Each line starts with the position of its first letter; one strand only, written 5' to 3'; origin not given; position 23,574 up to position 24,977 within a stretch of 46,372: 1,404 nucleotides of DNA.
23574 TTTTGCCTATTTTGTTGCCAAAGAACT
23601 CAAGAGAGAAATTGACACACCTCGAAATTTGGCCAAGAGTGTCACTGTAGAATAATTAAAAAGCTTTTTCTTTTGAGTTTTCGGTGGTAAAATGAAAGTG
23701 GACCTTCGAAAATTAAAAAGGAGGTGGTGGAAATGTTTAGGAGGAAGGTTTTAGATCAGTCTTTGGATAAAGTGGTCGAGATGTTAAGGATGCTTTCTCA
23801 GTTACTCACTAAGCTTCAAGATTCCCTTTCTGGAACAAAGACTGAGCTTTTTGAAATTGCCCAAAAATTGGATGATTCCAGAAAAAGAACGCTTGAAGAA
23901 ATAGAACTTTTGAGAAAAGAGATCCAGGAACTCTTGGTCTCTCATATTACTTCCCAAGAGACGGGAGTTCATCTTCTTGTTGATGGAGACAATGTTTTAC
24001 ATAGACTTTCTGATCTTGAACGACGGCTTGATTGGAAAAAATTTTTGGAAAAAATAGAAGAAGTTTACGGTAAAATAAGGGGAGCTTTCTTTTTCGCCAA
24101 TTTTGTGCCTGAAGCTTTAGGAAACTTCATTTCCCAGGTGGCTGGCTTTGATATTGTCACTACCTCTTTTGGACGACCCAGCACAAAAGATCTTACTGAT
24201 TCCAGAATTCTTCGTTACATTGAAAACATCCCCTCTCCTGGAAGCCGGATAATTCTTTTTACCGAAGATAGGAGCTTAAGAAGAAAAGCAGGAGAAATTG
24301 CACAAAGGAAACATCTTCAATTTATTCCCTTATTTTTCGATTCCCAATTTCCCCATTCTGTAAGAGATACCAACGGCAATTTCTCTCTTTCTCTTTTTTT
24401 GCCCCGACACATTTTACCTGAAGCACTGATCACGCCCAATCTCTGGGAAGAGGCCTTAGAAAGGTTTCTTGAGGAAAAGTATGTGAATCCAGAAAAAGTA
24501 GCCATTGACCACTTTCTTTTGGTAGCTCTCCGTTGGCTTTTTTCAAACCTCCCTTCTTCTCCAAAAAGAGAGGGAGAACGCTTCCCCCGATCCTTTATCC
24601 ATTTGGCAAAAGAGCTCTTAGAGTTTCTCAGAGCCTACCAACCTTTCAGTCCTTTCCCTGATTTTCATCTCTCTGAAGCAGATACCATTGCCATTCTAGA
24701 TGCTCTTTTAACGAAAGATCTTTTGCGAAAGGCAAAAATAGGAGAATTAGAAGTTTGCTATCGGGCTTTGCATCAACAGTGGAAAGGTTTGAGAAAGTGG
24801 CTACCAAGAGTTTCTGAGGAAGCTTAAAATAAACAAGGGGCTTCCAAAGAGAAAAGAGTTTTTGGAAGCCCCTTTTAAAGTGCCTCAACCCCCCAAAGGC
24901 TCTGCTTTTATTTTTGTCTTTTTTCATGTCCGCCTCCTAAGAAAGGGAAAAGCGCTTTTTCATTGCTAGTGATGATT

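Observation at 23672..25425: Compositionally foreign two-gene convergent cassette between glmS and the oxidoreductase genes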

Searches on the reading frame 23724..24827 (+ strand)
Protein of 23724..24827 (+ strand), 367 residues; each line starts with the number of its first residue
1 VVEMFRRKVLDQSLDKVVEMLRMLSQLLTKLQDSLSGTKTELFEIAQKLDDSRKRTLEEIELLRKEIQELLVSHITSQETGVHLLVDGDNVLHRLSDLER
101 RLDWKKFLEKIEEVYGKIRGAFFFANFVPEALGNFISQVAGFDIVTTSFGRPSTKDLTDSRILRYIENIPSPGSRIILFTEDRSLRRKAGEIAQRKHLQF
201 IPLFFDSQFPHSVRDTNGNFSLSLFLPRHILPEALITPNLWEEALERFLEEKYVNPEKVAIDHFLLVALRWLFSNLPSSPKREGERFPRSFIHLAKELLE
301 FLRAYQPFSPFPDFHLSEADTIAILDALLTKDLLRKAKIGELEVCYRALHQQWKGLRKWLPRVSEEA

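Call 4: search_protein_families(library=pfam, proteins=[window:23724-24827:+], max_evalue=1)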
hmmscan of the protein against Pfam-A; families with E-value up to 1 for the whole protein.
window:23724-24827:+ (367 aa): 4 families
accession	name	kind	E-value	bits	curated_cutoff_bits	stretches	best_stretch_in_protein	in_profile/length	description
PF07889.17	DUF1664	-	0.099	13.1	34.6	1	21-86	43-110/124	Protein of unknown function (DUF1664)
PF11887.13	Mce4_CUP1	-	0.23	11.5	32.6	1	10-97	66-152/222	Cholesterol uptake porter CUP1 of Mce4, putative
PF18709.6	DLP_helical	-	0.3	10.8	25.5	1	7-65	69-127/340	Dynamin-like helical domain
PF03961.19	FapA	-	0.66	10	31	1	8-70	159-222/272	Flagellar Assembly Protein A beta solenoid domain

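Call 5: search_protein_families(library=ncbifam, proteins=[window:23724-24827:+], max_evalue=1)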
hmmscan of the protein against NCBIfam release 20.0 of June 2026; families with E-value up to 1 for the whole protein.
window:23724-24827:+ (367 aa): 2 families
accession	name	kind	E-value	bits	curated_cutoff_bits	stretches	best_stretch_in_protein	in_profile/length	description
NF047373.1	BB0259_flg_lyt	exception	0.12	11.1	234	1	28-137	272-371/705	flagellar assembly lytic transglycosylase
NF051442.1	NheB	equivalog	0.18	10.8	500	1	22-85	156-218/398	non-hemolytic enterotoxin subunit B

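Call 6: search_protein_families(library=padloc, proteins=[window:23724-24827:+], max_evalue=1)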
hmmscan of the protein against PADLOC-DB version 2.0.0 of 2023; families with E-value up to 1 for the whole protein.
window:23724-24827:+ (367 aa): 3 families
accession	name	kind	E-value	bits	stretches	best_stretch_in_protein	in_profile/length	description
PDLC03863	LmuB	-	0.024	11.3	1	13-103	338-428/610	-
PDLC03785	RT_UG9_large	-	0.08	9.2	1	18-86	476-545/772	DRT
PDLC03859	LmuB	-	0.087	10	1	10-116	358-445/611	-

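Call 8: find_homologous_proteins(query=window:23724-24827:+)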
Query window:23724-24827:+ (367 aa): 3 proteins with E <= 0.001 among 5968 candidates.
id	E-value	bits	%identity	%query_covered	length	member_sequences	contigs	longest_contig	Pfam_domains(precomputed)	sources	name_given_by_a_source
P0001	1.1e-236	802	100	99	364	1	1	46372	-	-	-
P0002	7.7e-210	714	88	99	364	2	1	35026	-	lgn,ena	-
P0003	5.1e-118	412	54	99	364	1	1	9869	-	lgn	-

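Call 10: find_encoding_contigs(protein=P0002, flank=10000)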
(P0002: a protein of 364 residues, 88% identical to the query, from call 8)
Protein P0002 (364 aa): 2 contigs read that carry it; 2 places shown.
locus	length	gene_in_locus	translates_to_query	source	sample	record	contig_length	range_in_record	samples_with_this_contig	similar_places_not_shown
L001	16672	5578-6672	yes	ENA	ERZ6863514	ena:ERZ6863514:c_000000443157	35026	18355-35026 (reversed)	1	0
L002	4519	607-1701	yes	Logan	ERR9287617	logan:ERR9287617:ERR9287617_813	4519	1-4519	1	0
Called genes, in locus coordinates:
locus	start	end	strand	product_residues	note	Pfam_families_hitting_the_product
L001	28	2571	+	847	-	PF00133:tRNA-synt_1, PF01406:tRNA-synt_1e (faint), PF09334:tRNA-synt_1g, PF13603:tRNA-synt_1_2, PF00133:tRNA-synt_1, PF09334:tRNA-synt_1g (weak), PF08264:Anticodon_1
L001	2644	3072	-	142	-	-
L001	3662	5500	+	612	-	PF13230:GATase_4 (weak), PF13522:GATase_6, PF13537:GATase_7, PF01380:SIS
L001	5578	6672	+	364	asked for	-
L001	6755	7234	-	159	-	-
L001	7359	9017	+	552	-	PF01558:POR, PF02776:TPP_enzyme_N, PF01855:POR_N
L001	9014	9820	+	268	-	PF02775:TPP_enzyme_C, PF12367:PFO_beta_C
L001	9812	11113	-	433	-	PF00275:EPSP_synthase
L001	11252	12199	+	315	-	PF01933:CofD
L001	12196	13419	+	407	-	PF00483:NTP_transferase, PF12804:NTP_transf_3, PF25084:LbH_EIF2B, PF00132:Hexapep, PF25087:GMPPB_C, PF00132:Hexapep (weak), PF25084:LbH_EIF2B, PF00132:Hexapep (weak), +2 more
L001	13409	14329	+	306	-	PF00480:ROK (faint), PF01869:BcrAD_BadFG, PF23943:PUS7L_N (faint)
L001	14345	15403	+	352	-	PF00814:TsaD, PF22521:HypF_C_2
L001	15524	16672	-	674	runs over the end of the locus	PF01751:Toprim, PF01131:Topoisom_bac, PF01396:Zn_ribbon_Top1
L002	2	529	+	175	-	?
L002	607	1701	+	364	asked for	-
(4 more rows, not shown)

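Call 11: find_encoding_contigs(protein=P0003, flank=10000)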
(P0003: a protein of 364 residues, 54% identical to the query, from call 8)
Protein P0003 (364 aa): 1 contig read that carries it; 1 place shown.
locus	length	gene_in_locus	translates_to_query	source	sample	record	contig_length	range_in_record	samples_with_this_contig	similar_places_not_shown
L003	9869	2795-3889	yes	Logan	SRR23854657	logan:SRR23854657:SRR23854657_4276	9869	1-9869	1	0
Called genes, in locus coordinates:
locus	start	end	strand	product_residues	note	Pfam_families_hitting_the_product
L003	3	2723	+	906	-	?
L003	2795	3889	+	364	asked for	-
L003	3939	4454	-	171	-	-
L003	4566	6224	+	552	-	PF01558:POR, PF17147:PFOR_II (faint), PF02776:TPP_enzyme_N, PF01855:POR_N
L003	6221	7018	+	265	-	PF02775:TPP_enzyme_C, PF12367:PFO_beta_C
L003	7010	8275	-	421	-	PF00275:EPSP_synthase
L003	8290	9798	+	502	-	PF02878:PGM_PMM_I, PF02879:PGM_PMM_II, PF02880:PGM_PMM_III, PF00408:PGM_PMM_IV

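Call 16: search_solved_structures(query=A1, max_evalue=10, show_alignments=2)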
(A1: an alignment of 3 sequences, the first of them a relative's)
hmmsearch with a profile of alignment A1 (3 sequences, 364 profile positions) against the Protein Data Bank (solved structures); distinct sequences matched with E-value up to 10: 6.
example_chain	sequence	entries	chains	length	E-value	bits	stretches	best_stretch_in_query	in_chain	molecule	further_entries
1p68_A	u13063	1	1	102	0.18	14.1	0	13-51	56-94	De novo designed protein S-824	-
6cfe_A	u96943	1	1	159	2.1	10.6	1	35-70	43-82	Mutant of Apolipoprotein E3 (APO-E3)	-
7pb8_Q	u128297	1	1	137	2.1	10.6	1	6-117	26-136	Centromere protein Q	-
1ya9_A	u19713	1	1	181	4.8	9.3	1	27-99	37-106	Apolipoprotein E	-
8eja_B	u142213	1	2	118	6.3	9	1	4-103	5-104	aBAK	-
9clb_B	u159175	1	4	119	6.5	8.9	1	4-103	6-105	aBAK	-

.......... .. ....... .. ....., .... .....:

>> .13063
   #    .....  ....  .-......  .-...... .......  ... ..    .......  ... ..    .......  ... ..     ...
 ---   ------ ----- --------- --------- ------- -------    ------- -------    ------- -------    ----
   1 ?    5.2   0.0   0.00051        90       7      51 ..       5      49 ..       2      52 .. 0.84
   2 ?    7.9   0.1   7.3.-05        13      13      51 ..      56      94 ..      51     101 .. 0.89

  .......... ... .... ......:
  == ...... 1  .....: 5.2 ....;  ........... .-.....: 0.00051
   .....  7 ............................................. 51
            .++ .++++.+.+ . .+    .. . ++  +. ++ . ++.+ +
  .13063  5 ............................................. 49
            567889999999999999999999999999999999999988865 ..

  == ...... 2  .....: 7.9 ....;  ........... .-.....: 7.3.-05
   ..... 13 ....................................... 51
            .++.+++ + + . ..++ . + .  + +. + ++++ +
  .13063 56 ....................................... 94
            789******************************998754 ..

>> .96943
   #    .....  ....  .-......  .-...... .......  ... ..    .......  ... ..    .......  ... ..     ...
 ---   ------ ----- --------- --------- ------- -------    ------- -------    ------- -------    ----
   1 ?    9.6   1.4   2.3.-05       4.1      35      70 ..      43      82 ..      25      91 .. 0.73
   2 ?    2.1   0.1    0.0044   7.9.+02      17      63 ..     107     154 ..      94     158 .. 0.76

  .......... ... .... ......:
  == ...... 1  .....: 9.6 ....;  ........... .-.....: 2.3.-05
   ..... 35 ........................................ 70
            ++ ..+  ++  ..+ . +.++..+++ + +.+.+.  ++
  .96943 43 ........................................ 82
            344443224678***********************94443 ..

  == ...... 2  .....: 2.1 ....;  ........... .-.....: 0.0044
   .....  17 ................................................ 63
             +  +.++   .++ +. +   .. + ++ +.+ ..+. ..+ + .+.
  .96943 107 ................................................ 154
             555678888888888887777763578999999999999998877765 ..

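Call 19: find_related_loci(query=A1, collection=genome_contigs, flank=10000)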
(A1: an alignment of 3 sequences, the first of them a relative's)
Query A1 (364 aa) in genome_contigs; peptide patterns used: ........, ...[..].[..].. (x = any residue, [..] = any of these).
57 stretches matched a pattern, but none encodes a relative of the query by tblastn (E <= 1e-3).

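Call 29: predict_structure(alignment_id=A1)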
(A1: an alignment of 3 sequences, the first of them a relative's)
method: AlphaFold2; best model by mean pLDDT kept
length: 364 residues; sequences in the alignment: 3
mean_pLDDT: 63.2   pTM: 0.45
mean pLDDT of the five models: 63.2, 59.7, 51.4, 45.8, 42.7
residues with pLDDT >= 90: 44; 70-90: 114; 50-70: 70; < 50: 136
segments of 3 or more residues with pLDDT < 50: 70-76, 147-150, 225-291, 301-317, 328-364
pLDDT, mean of each block of 10 residues (from residue 1): 63 77 72 67 73 79 65 57 88 70 86 88 69 68 60 78 84 93 95 93 80 86 45 36 40 38 45 40 41 51 42 49 52 46 38 40 33
secondary structure, 60 per line:
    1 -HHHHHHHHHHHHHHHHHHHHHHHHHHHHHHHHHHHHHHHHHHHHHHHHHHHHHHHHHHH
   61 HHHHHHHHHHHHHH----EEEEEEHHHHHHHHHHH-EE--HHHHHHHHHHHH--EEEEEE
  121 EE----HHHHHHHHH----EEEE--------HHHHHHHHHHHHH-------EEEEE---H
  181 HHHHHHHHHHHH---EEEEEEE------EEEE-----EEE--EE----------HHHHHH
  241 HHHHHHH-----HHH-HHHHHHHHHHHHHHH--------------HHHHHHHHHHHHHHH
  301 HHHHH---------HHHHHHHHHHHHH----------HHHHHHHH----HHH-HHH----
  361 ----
elements in order: H2-74 E79-84 H85-95 H101-112 E115-122 H127-135 E140-143 H152-164 E172-176 H180-192 E196-202 E209-212 E218-220 H235-247 H257-271 H286-305 H315-327 H338-345

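Call 33: search_protein_representatives(alignment_id=A1)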
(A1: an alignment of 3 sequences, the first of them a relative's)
Query: 3 sequences, 364 profile positions. Proteins with E-value up to 0.001 (for the whole library): 6; up to 1e-10: 5; up to 1e-30: 3. The best 6 are listed.
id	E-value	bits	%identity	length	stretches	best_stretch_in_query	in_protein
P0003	7.7e-203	689.8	-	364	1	1-364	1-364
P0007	9.5e-75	268.3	-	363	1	12-361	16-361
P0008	1.1e-31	126.7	-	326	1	31-344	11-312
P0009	3.9e-27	111.7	-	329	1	20-356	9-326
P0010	1.4e-18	83.5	-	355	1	16-359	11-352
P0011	4.4e-10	55.6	-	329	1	47-337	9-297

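Call 35: fold_search(model_id=the predicted structure, library=pdb)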
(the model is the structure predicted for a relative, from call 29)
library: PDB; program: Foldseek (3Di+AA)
matches with E <= 10: 1156; with E <= 0.001: 2
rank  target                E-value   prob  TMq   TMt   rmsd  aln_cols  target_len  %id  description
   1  6cwy_C                5.7e-04  0.84  0.19  0.22  19.4       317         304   14  Crystal structure of SUMO E1 in complex with an allosteric inhibitor (released 2019-01-16)
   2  8q3y_A                8.1e-04  0.97  0.26  0.22  16.9       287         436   11  Crystal structure of apo Can2 from Thermoanaerobacter brockii (released 2023-11-22)
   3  8q41_A                2.2e-03  0.92  0.26  0.23  15.8       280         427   12  Crystal structure of Can2 (E341A) bound to cA4 and TTTAAA ssDNA (released 2023-11-22)
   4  7bdv_A                2.2e-03  0.91  0.23  0.24  15.3       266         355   11  Structure of Can2 from Sulfobacillus thermosulfidooxidans in complex with cyclic tetra-adenylate (cA4) (released 2021-03-03)
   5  6cwz_C                2.2e-03  0.75  0.20  0.23  19.4       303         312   12  Crystal structure of apo SUMO E1 (released 2019-01-16)
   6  7bdv_D                3.0e-03  0.91  0.23  0.24  13.5       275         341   10  Structure of Can2 from Sulfobacillus thermosulfidooxidans in complex with cyclic tetra-adenylate (cA4) (released 2021-03-03)
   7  2qip                  3.2e-03  1.00  0.28  0.56   3.8       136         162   15  Crystal structure of a protein of unknown function VPA0982 from Vibrio parahaemolyticus RIMD 2210633 (released 2007-07-24)
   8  7bdv_B                3.6e-03  0.89  0.24  0.25  14.7       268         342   12  Structure of Can2 from Sulfobacillus thermosulfidooxidans in complex with cyclic tetra-adenylate (cA4) (released 2021-03-03)
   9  8z4i_B                3.8e-03  0.93  0.26  0.25  14.9       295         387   13  crystal structure of Cdn1 in complex with cA3 (released 2026-02-04)
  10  6xog_A                4.0e-03  0.66  0.21  0.24  19.2       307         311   10  Structure of SUMO1-ML786519 adduct bound to SAE (released 2021-03-10)
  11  8vy5_A                4.8e-03  0.72  0.21  0.25  19.0       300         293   11  Crystal structure of human SAE1 (released 2025-02-19)
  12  9if6_A                5.4e-03  0.63  0.20  0.22  15.3       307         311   12  Crystal structure of human SUMO E1 with large unit cell parameters in the P1 21 1 space group. (released 2026-03-04)
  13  9qn5_A                5.8e-03  0.72  0.22  0.25  19.2       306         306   11  Crystal structure of human SUMO E1 with small unit cell parameters in the P1 21 1 space group. (released 2026-04-08)
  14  9s2d_B                6.1e-03  0.98  0.22  0.38   8.2       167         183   15  KHNYN exPIN nuclease (released 2025-12-31)
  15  6pr3_B                6.9e-03  0.77  0.18  0.15  16.5       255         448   13  D262A/S128A S. typhimurium siroheme synthase (released 2020-02-26)
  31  6fdl_A                1.5e-02  1.00  0.27  0.60   3.1       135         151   10  Crystal structure of the NYN domain of human MARF1 (released 2018-11-07)
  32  5yaa_C                1.6e-02  1.00  0.29  0.63   3.3       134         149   10  Crystal structure of Marf1 NYN domain from Mus musculus (released 2018-10-03)
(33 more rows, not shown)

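Call 36: find_homologous_proteins(query=A3, max_evalue=0.01)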
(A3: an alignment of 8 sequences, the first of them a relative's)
Query A3 (8 sequences) (364 aa, profile of the alignment): 5 proteins with E <= 0.01 among 8000 candidates.
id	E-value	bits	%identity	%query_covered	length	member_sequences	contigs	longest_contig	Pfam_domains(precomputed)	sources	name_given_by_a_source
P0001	1.4e-153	529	100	100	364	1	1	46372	-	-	-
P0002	2.8e-152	525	88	100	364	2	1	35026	-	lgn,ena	-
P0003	2.7e-146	506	54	100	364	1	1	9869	-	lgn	-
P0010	3.2e-118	413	28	96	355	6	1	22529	-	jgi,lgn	jgi:hypothetical protein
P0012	4.2e-103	363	40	92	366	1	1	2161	-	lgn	-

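Call 38: find_encoding_contigs(protein=P0010, flank=10000)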
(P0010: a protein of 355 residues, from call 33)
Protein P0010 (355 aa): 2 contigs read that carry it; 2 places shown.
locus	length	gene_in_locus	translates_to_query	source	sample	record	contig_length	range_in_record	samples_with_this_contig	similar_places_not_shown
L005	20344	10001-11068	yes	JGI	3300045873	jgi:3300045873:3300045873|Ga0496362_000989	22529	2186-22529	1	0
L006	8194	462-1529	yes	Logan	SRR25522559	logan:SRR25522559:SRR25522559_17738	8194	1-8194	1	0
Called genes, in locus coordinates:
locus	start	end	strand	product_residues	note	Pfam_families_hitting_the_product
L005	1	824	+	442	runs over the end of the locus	PF01225:Mur_ligase, PF08245:Mur_ligase_M, PF02875:Mur_ligase_C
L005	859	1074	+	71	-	PF01176:eIF-1a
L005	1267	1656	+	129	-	PF00416:Ribosomal_S13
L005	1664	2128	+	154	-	PF00411:Ribosomal_S11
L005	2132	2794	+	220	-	PF00163:Ribosomal_S4, PF01479:S4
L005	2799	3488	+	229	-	PF01193:RNA_pol_L, PF13656:RNA_pol_L_2 (faint), PF01000:RNA_pol_A_bac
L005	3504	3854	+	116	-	PF01196:Ribosomal_L17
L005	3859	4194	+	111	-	PF00572:Ribosomal_L13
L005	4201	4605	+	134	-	PF00380:Ribosomal_S9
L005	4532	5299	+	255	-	PF12705:PDDEXK_1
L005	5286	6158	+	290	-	PF01256:Carb_kinase, PF08543:Phos_pyr_kin (weak), PF02110:HK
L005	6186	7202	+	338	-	PF00044:Gp_dh_N, PF02800:Gp_dh_C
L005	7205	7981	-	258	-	PF02673:BacA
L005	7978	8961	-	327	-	PF13480:Acetyltransf_6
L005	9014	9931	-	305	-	PF00025:Arf, PF00009:GTP_EFTU (faint), PF09439:SRPRB (weak), PF00071:Ras, PF01926:MMR_HSR1, PF02421:FeoB_N, PF16897:MMR_HSR1_Xtn (faint), PF02824:TGS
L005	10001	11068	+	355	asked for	-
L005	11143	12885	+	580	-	PF04675:DNA_ligase_A_N, PF01068:DNA_ligase_A_M, PF09414:RNA_ligase (weak), PF04679:DNA_ligase_A_C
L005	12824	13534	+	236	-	-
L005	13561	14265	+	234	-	PF00512:HisKA, PF02518:HATPase_c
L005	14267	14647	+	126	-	PF00072:Response_reg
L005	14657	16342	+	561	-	PF05157:MshEN, PF00437:T2SSE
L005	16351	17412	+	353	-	PF00482:T2SSF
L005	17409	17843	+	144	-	-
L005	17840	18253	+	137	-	-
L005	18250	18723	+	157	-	-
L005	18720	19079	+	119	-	-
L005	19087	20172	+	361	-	PF11104:PilM_2, PF14450:FtsA (weak)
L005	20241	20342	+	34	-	?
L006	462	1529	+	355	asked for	-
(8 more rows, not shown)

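Call 39: find_encoding_contigs(protein=P0012, flank=10000)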
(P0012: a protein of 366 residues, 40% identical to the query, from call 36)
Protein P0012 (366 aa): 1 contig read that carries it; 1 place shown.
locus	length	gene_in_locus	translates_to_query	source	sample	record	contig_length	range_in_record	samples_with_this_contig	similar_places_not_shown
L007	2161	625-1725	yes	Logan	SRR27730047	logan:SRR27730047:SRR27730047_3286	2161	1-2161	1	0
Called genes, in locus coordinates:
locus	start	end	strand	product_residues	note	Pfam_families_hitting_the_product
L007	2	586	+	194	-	?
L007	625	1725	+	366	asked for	-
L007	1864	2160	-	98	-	?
